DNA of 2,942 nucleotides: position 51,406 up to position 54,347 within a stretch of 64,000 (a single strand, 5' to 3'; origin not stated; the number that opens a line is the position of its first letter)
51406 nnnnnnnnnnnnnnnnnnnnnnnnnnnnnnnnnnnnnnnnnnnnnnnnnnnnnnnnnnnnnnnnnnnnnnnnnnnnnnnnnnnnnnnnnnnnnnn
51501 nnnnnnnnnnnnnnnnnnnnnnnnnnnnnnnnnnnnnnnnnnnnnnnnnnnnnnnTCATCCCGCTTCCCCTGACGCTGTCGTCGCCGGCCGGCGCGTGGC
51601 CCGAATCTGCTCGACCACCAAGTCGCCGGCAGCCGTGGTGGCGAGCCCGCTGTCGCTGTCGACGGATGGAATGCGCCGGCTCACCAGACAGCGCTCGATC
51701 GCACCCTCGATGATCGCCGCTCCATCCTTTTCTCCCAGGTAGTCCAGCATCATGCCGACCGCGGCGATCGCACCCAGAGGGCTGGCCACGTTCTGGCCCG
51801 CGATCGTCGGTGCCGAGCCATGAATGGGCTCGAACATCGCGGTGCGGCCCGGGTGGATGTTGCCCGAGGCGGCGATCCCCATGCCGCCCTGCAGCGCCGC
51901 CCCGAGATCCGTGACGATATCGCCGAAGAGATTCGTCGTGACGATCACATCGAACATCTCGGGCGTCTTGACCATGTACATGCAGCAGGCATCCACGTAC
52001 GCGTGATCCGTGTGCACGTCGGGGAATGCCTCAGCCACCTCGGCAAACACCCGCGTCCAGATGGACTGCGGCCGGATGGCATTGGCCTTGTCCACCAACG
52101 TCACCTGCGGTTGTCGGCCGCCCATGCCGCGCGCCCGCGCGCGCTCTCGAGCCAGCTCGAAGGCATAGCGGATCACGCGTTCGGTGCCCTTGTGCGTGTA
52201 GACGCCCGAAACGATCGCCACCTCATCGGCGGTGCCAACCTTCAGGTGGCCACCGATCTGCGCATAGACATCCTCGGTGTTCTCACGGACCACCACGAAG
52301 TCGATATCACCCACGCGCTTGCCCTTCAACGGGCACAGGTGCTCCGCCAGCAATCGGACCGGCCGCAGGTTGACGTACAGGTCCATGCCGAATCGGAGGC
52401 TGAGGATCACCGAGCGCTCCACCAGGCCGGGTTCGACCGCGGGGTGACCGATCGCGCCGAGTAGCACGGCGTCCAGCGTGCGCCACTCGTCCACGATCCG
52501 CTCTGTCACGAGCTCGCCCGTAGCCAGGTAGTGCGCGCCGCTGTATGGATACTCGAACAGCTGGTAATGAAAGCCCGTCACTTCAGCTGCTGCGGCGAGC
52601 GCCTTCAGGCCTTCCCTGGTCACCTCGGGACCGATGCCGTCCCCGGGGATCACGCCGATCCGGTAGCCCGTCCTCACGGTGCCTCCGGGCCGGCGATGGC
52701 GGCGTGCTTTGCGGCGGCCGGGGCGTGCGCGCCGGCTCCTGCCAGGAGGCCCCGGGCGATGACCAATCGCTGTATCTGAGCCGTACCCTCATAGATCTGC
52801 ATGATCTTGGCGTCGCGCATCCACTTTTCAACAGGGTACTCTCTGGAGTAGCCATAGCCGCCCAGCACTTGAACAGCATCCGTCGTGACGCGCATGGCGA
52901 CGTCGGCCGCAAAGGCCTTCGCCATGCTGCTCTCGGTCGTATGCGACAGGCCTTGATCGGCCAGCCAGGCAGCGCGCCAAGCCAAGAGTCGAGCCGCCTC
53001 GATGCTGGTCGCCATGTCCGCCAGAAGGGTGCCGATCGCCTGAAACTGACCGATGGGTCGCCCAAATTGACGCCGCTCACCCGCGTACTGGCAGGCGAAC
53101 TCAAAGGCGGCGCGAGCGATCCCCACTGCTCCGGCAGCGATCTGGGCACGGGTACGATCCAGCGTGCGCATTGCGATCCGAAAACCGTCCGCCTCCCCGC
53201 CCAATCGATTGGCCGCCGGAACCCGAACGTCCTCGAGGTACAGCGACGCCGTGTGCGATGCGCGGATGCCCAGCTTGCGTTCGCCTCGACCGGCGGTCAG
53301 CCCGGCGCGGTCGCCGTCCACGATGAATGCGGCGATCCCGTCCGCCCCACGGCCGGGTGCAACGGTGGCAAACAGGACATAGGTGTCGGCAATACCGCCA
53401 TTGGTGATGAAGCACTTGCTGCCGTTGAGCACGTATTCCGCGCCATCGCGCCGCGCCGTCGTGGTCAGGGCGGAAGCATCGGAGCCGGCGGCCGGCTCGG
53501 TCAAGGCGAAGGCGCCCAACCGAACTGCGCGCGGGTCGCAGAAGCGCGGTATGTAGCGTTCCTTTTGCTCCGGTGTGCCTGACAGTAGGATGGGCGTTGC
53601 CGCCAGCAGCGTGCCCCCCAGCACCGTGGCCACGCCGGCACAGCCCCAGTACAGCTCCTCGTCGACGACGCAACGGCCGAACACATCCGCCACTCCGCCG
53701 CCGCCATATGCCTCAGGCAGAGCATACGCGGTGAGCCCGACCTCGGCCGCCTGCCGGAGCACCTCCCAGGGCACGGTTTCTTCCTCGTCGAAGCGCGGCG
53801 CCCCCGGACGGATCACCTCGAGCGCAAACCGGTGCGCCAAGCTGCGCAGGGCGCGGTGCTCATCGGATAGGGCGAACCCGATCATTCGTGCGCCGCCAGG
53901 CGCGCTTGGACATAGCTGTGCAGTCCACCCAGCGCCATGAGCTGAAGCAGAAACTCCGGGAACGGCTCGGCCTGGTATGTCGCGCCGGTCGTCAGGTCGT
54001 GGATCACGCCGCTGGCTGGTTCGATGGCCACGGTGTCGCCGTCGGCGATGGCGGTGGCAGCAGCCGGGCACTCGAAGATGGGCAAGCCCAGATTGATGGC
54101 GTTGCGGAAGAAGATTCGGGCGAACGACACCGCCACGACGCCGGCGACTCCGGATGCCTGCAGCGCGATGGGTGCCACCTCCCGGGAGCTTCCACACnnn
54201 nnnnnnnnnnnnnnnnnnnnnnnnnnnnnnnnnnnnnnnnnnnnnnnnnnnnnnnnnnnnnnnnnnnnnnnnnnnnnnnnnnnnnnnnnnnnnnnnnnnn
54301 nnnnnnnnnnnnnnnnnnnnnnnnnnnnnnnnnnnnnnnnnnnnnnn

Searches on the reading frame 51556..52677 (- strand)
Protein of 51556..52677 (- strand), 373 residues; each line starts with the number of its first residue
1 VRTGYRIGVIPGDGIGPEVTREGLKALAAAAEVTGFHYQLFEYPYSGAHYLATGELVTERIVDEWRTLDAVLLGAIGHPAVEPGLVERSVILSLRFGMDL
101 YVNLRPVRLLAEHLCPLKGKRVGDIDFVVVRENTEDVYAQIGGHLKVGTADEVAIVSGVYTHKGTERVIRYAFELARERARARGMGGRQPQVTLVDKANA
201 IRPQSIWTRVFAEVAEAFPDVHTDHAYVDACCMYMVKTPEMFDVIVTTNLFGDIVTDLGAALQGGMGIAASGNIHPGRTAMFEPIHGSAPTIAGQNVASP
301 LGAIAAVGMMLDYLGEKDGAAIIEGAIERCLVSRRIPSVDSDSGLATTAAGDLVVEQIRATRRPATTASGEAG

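Call 6: search_protein_families(library=pfam, proteins=[window:51556-52677:-])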
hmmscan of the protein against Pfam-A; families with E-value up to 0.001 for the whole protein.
window:51556-52677:- (373 aa): 1 family
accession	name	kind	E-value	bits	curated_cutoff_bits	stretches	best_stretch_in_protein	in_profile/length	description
PF00180.25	Iso_dh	-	8.5e-90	301.9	27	1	7-333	2-325/348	Isocitrate/isopropylmalate dehydrogenase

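Call 7: search_protein_families(library=ncbifam, proteins=[window:51556-52677:-])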
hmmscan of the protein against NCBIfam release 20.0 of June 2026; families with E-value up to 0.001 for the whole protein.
window:51556-52677:- (373 aa): 16 families
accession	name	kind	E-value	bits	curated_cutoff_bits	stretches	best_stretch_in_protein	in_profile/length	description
NF002898.0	PRK03437.1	equivalog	2e-122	408.8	393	1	4-358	4-345/347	3-isopropylmalate dehydrogenase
TIGR02089.1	TTC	equivalog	2.3e-95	319.5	470.4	1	4-357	3-351/352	tartrate dehydrogenase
NF006048.0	PRK08194.1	equivalog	6.8e-86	288.5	501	1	6-358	5-349/352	tartrate dehydrogenase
TIGR02088.1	LEU3_arch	subfamily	4e-79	266.2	409.8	1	7-336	1-306/324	isopropylmalate/isohomocitrate dehydrogenases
TIGR00169.1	leuB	equivalog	1.4e-74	251.2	353.2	1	6-337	1-329/349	3-isopropylmalate dehydrogenase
NF040626.1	AksF2_Meth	equivalog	4.5e-74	249.7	540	1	5-359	2-331/333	homoisocitrate dehydrogenase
NF040619.1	AksF_Meth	equivalog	5.8e-71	239.3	500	1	6-336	3-326/343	homoisocitrate dehydrogenase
NF006529.0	PRK08997.1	equivalog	9.5e-67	225.3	510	1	6-340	5-317/335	isocitrate dehydrogenase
NF006673.0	PRK09222.1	equivalog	6.5e-66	223.3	509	1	5-331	5-309/482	NADP-dependent isocitrate dehydrogenase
TIGR02924.1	ICDH_alpha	equivalog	9.4e-54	183.2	561.35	1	7-331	3-305/473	isocitrate dehydrogenase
NF040855.1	iso_homocit_dh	equivalog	3.7e-53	181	680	1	5-331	2-293/345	isocitrate--homoisocitrate dehydrogenase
TIGR00175.1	mito_nad_idh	equivalog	3.9e-51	174.2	432.4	1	5-342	4-318/334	isocitrate dehydrogenase (NAD(+))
TIGR00183.1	prok_nadp_idh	equivalog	2.7e-35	122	567.3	2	228-336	282-389/417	isocitrate dehydrogenase (NADP(+))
NF005425.0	PRK07006.1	equivalog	1e-32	113.5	490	2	225-336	279-389/416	NADP-dependent isocitrate dehydrogenase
NF005036.0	PRK06451.1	equivalog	4.1e-32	111.4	484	2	229-336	276-382/412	NADP-dependent isocitrate dehydrogenase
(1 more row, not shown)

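Call 52: search_solved_structures(query=window:51556-52677:-, show_alignments=2, max_evalue=1e-30)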
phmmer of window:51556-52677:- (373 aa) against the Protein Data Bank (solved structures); distinct sequences matched with E-value up to 1e-30: 55.
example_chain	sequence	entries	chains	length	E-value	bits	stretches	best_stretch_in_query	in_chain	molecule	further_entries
1w0d_A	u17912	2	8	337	7.4e-80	272.3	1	6-337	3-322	3-ISOPROPYLMALATE DEHYDROGENASE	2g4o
3flk_A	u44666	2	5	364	3.8e-69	237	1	4-320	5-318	Tartrate dehydrogenase/decarboxylase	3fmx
3u1h_A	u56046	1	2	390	2.1e-62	214.8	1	6-333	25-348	3-isopropylmalate dehydrogenase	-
1xac_A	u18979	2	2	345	3.2e-61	211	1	6-346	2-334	3-ISOPROPYLMALATE DEHYDROGENASE 2T2M6T S82R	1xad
1idm_A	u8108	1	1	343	2.8e-60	207.9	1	6-346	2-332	3-ISOPROPYLMALATE DEHYDROGENASE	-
1dpz_A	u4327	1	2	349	3.6e-60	207.5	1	6-353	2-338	3-ISOPROPYLMALATE DEHYDROGENASE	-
1osj_A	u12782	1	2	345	4.7e-60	207.1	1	6-346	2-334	3-ISOPROPYLMALATE DEHYDROGENASE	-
1dr8_A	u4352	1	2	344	5.7e-60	206.9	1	6-345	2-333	3-ISOPROPYLMALATE DEHYDROGENASE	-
1dr0_A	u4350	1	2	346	5.9e-60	206.8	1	6-346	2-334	3-ISOPROPYLMALATE DEHYDROGENASE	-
1g2u_A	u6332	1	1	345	1.4e-59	205.6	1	6-346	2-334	3-ISOPROPYLMALATE DEHYDROGENASE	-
1gc8_A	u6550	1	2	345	1.5e-59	205.5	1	6-346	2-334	3-ISOPROPYLMALATE DEHYDROGENASE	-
2y3z_A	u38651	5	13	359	1.8e-59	205.2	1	5-346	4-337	3-ISOPROPYLMALATE DEHYDROGENASE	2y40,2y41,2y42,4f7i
1wal_A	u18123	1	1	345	1.8e-59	205.2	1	6-346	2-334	PROTEIN (3-ISOPROPYLMALATE DEHYDROGENASE)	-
1ipd_A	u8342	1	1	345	2.3e-59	204.9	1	6-346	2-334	3-ISOPROPYLMALATE DEHYDROGENASE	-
1hex_A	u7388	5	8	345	2.5e-59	204.8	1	6-346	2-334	3-ISOPROPYLMALATE DEHYDROGENASE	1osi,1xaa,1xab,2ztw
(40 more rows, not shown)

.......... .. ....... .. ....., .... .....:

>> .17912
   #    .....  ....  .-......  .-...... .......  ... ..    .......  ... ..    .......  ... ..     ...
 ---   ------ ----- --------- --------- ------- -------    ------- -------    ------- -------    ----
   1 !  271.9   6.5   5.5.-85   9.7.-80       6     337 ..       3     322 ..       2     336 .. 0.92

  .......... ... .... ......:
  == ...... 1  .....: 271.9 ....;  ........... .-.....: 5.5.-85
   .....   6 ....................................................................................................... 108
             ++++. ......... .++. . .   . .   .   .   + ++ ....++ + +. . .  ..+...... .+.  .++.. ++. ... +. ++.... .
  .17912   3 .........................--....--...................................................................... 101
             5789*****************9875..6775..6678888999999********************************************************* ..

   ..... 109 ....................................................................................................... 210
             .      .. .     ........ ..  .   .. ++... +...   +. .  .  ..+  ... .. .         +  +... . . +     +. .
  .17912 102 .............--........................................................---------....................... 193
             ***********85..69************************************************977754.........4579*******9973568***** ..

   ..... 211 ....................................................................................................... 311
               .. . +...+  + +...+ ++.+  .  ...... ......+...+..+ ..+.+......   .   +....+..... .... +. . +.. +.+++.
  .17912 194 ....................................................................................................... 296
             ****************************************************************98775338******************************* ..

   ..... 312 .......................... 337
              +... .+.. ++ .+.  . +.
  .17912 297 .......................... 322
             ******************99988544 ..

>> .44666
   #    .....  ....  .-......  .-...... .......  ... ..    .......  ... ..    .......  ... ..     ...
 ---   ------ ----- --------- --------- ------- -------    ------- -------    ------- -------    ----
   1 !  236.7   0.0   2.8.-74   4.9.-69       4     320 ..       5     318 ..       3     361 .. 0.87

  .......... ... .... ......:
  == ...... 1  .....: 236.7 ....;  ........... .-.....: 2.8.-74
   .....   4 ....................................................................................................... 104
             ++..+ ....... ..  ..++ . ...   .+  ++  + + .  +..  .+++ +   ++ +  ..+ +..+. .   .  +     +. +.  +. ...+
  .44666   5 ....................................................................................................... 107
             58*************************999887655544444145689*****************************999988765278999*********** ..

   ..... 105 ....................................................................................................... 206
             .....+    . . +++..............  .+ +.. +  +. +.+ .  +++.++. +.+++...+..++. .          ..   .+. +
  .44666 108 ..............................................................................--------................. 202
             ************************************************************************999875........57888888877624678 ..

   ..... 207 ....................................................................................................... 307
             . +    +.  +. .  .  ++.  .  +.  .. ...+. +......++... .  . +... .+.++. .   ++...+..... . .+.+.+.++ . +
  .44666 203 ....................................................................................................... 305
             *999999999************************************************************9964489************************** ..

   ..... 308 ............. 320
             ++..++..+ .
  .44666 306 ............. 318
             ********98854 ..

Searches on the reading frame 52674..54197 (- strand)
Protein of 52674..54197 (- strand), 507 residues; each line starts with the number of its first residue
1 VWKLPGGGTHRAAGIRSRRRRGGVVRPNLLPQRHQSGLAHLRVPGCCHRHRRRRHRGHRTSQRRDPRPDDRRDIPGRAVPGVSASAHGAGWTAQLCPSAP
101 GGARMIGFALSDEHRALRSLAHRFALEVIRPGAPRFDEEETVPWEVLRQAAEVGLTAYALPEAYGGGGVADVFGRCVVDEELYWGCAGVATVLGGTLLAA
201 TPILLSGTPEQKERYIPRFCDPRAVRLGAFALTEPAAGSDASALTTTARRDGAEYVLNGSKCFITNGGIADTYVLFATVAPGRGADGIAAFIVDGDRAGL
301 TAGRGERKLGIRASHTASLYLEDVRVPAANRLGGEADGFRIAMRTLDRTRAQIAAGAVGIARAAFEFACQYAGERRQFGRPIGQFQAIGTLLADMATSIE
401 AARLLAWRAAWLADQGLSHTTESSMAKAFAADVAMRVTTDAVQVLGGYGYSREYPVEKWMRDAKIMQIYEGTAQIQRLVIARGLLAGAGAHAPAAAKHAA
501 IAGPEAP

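Call 10: search_protein_families(library=pfam, proteins=[window:52674-54197:-])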
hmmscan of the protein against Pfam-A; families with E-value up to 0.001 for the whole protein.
window:52674-54197:- (507 aa): 5 families
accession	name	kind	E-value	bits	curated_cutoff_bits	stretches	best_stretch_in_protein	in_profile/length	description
PF00441.29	Acyl-CoA_dh_1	-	4e-53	180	22.4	1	337-485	2-150/150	Acyl-CoA dehydrogenase, C-terminal domain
PF02771.21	Acyl-CoA_dh_N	-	3.1e-27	95.6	22.9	1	111-220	1-110/113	Acyl-CoA dehydrogenase, N-terminal domain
PF02770.24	Acyl-CoA_dh_M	-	3.3e-25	88.5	33.3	1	229-324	1-97/97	Acyl-CoA dehydrogenase, middle domain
PF08028.16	Acyl-CoA_dh_2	-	1e-20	74.8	22.7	1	353-472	3-132/134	Acyl-CoA dehydrogenase, C-terminal domain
PF22924.1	ACOX_C_alpha1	-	6.3e-07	29.8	27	1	421-485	105-169/169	Acyl-CoA oxidase, C-alpha1 domain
